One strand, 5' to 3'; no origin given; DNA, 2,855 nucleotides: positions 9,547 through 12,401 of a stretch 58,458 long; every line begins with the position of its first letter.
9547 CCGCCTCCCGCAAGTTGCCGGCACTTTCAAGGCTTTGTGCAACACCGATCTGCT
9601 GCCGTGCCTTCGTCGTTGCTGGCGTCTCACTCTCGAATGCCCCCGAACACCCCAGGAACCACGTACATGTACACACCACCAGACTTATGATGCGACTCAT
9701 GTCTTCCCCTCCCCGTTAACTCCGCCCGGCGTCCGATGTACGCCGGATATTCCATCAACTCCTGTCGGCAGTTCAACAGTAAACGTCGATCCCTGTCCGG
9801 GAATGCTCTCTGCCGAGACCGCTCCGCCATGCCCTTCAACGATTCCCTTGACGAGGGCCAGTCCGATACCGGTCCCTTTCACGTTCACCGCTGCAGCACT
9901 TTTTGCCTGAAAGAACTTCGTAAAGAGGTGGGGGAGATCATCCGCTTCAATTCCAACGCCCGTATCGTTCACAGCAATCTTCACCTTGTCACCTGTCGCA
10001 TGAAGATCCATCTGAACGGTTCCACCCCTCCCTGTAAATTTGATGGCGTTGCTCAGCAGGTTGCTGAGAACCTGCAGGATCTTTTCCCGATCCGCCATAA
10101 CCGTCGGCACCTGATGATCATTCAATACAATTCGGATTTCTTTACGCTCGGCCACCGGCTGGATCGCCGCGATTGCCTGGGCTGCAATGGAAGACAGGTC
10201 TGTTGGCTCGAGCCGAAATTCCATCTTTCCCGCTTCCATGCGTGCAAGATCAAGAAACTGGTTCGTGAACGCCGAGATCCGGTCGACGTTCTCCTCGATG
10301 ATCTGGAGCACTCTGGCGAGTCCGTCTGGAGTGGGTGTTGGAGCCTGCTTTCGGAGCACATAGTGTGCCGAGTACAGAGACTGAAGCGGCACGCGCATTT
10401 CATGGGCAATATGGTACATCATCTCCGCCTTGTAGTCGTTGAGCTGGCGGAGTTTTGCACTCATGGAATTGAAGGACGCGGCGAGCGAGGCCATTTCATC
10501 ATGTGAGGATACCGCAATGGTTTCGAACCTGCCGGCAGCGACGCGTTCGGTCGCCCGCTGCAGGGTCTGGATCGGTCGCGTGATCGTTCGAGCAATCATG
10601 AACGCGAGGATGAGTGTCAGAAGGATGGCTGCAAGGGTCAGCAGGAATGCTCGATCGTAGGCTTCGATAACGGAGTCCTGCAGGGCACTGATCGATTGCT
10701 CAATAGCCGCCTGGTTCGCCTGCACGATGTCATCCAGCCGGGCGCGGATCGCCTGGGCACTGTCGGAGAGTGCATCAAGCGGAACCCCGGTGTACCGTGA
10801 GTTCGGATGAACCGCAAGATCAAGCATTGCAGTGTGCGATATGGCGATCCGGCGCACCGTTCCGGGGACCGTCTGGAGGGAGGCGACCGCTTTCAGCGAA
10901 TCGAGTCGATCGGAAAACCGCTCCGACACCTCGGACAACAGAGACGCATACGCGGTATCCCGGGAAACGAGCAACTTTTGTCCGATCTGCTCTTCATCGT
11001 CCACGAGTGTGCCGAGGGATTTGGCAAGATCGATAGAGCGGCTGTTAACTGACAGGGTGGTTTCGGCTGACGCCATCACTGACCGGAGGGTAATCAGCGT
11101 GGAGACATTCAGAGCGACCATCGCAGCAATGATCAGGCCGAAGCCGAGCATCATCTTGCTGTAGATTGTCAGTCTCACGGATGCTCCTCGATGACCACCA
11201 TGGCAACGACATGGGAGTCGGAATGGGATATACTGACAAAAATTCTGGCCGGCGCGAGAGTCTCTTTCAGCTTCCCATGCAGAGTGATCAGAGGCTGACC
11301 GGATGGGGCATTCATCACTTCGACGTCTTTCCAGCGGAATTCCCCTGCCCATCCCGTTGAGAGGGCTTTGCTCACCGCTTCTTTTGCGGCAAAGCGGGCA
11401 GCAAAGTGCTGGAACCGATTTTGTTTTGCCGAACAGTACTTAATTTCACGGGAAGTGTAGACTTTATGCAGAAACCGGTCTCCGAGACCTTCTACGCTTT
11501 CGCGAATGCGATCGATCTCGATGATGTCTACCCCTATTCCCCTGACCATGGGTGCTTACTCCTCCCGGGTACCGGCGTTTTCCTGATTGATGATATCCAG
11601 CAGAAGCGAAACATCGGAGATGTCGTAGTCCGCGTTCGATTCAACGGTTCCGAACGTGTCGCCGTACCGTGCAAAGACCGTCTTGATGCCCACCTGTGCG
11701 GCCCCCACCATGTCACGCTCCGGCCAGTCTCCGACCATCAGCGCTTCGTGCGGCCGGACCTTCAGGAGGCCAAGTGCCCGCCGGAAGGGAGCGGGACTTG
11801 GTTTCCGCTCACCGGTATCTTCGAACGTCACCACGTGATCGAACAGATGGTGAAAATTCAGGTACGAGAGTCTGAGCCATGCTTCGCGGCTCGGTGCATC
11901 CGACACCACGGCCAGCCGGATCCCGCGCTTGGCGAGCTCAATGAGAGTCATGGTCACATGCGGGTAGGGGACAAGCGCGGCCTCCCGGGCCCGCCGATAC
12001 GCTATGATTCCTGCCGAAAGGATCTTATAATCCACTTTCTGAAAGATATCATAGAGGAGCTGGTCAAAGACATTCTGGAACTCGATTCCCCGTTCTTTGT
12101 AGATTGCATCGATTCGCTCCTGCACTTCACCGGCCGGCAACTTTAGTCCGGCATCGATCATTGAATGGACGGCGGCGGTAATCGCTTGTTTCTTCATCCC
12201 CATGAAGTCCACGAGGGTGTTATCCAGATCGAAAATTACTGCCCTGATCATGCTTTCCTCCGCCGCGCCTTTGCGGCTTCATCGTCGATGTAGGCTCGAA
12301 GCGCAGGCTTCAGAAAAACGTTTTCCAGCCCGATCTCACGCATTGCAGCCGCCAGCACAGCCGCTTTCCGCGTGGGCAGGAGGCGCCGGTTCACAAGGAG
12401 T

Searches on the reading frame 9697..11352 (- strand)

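Call 8: search_protein_families(library=pfam, proteins=[window:9697-11352:-], max_evalue=0.001)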
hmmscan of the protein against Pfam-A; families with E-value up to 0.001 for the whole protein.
window:9697-11352:- (551 aa): 4 families
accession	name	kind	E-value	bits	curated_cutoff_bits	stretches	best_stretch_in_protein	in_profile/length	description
PF02518.31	HATPase_c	-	9.8e-30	103.7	26.4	1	421-530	2-109/111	Histidine kinase-, DNA gyrase B-, and HSP90-like ATPase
PF00672.30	HAMP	-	3.5e-15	56.5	25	1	253-303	2-53/53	HAMP domain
PF00512.31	HisKA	-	1.6e-11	44.5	26.9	1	308-375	2-66/66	His Kinase A (phospho-acceptor) domain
PF13581.12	HATPase_c_2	-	8.8e-05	23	27.4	1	419-506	26-110/127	Histidine kinase-like ATPase domain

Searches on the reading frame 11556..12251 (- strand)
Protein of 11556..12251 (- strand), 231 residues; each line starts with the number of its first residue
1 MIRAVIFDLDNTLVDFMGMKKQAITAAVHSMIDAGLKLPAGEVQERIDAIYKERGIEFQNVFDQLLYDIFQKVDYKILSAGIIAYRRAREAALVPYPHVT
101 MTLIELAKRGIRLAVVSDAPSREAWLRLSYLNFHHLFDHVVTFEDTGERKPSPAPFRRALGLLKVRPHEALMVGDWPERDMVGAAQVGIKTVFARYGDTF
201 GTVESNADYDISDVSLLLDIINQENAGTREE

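Call 8: search_protein_families(library=pfam, proteins=[window:11556-12251:-], max_evalue=0.001)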
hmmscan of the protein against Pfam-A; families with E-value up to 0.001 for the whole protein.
window:11556-12251:- (231 aa): 4 families
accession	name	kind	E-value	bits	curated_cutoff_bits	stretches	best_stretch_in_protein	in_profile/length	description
PF13419.12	HAD_2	-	4.3e-28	99.1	23.8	1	5-193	1-177/178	Haloacid dehalogenase-like hydrolase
PF00702.32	Hydrolase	-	8.4e-28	98.5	26.4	1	2-188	1-191/191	haloacid dehalogenase-like hydrolase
PF13242.12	Hydrolase_like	-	1.2e-10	41.5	22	1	149-199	3-53/75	HAD-hyrolase-like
PF12710.13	HAD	-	1.8e-07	32.2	27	1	5-150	1-144/189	haloacid dehalogenase-like hydrolase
